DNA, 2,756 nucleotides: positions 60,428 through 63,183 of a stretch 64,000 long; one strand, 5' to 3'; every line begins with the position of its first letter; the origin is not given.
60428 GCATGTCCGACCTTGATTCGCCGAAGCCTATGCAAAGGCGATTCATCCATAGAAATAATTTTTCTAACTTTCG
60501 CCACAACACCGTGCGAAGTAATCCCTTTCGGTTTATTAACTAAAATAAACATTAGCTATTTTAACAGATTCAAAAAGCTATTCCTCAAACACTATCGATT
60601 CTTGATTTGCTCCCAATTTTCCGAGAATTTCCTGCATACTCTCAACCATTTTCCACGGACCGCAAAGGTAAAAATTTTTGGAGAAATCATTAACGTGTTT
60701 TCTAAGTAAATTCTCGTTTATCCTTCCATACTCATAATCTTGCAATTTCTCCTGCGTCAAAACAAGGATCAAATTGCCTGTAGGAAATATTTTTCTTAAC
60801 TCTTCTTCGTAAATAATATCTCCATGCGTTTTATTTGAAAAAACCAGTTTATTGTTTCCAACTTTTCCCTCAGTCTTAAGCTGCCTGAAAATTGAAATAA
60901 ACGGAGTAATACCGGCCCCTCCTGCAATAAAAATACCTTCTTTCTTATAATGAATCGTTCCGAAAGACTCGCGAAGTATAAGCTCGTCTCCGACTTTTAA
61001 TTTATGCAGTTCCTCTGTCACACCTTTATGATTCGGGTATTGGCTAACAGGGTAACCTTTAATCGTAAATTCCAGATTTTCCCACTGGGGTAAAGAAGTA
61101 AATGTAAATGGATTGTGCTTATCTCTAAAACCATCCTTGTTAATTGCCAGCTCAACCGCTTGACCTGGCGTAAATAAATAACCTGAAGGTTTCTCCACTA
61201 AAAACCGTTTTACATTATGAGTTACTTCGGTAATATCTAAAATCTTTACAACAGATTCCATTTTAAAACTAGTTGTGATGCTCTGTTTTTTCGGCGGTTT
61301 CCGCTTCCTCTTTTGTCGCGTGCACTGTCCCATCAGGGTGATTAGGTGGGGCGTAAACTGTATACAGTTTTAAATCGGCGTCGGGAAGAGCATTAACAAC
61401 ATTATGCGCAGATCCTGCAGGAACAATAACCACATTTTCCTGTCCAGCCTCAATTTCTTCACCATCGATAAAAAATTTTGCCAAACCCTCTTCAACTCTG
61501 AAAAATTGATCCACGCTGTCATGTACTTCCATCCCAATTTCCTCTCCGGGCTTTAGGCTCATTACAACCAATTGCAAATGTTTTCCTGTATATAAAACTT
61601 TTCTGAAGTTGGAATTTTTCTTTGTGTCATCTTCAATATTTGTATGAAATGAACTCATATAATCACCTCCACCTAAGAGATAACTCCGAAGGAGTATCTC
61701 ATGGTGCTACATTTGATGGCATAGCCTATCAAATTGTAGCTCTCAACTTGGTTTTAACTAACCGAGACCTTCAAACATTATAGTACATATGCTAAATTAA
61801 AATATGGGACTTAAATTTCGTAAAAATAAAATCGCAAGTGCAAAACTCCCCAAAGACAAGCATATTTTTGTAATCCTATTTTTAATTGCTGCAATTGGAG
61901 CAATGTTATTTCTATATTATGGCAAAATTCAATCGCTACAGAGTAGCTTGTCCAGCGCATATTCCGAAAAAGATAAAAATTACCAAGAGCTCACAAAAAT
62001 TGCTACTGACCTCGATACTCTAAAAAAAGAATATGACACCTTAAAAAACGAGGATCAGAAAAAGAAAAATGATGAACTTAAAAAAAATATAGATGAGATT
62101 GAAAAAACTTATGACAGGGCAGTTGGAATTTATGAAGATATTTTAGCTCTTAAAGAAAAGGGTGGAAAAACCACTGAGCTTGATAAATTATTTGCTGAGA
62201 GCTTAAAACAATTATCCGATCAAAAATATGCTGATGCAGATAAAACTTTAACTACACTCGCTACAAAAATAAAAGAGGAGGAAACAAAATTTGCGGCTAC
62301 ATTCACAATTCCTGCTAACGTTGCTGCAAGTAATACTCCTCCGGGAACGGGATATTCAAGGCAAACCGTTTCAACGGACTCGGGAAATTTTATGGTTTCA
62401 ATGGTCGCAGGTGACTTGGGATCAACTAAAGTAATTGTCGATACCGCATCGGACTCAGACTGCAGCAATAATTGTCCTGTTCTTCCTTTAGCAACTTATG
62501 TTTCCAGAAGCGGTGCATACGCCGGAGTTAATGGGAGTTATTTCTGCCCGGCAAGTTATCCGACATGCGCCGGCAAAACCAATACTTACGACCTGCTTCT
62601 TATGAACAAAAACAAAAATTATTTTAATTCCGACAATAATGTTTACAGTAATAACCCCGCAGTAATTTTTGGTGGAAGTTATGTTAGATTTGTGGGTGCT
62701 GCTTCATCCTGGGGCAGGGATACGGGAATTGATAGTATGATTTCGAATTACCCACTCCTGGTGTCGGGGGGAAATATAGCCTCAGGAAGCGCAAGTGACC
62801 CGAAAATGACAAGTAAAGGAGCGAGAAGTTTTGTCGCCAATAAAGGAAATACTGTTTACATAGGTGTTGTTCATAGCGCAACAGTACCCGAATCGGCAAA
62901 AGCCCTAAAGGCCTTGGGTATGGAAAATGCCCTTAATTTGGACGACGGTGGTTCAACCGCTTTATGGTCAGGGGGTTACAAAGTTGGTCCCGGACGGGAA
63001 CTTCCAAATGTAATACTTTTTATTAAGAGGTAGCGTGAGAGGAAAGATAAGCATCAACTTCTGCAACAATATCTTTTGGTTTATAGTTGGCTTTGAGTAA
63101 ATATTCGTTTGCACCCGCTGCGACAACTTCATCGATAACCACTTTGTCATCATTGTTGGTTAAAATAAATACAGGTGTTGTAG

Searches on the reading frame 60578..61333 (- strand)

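Call 68: search_protein_families(library=pfam, proteins=[window:60578-61333:-], max_evalue=0.01)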
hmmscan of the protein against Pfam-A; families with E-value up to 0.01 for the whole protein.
window:60578-61333:- (251 aa): 3 families
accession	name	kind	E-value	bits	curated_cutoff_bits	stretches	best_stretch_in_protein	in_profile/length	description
PF00175.26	NAD_binding_1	-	1.6e-15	58.1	22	1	135-234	1-108/109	Oxidoreductase NAD-binding domain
PF08030.17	NAD_binding_6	-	0.00018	22.1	22.2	1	135-172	6-48/156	Ferric reductase NAD binding domain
PF00970.30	FAD_binding_6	-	0.00058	20.6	21.1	1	30-129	3-99/99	Oxidoreductase FAD-binding domain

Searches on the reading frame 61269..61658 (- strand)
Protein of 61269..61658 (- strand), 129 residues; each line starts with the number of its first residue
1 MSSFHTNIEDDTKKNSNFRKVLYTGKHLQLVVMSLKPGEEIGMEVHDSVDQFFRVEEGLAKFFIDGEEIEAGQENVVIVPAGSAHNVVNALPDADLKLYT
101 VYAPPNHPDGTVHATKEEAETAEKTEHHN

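Call 68: search_protein_families(library=pfam, proteins=[window:61269-61658:-], max_evalue=0.01)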
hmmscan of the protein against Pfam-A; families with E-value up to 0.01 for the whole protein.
window:61269-61658:- (129 aa): 3 families
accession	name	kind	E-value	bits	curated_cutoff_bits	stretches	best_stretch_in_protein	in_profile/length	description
PF07883.17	Cupin_2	-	2.5e-11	43.6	27.2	1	32-102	2-70/70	Cupin domain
PF01050.24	MannoseP_isomer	-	0.001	19.7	23.6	1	20-89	20-89/116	Mannose-6-phosphate isomerase C-terminal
PF02311.25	AraC_binding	-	0.0036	17.5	21.1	1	54-106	28-79/135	AraC-like ligand binding domain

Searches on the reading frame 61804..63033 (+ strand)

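Call 68: search_protein_families(library=pfam, proteins=[window:61804-63033:+], max_evalue=0.01)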
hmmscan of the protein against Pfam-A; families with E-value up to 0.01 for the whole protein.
window:61804-63033:+ (409 aa): 4 families
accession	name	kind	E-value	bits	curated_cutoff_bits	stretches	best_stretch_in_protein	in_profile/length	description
PF09992.14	NAGPA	-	1.2e-13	52.1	25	1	237-406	2-168/169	Phosphodiester glycosidase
PF12729.13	4HB_MCP_1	-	1.1e-06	28.7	27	1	19-126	7-114/181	Four helix bundle sensory module for signal transduction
PF05377.16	FlaC_arch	-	0.0015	19.3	27.8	0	85-111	19-45/55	Flagella accessory protein C (FlaC)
PF17561.7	TssO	-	0.0061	17.2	29.2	0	22-105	13-100/148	Type VI secretion system, TssO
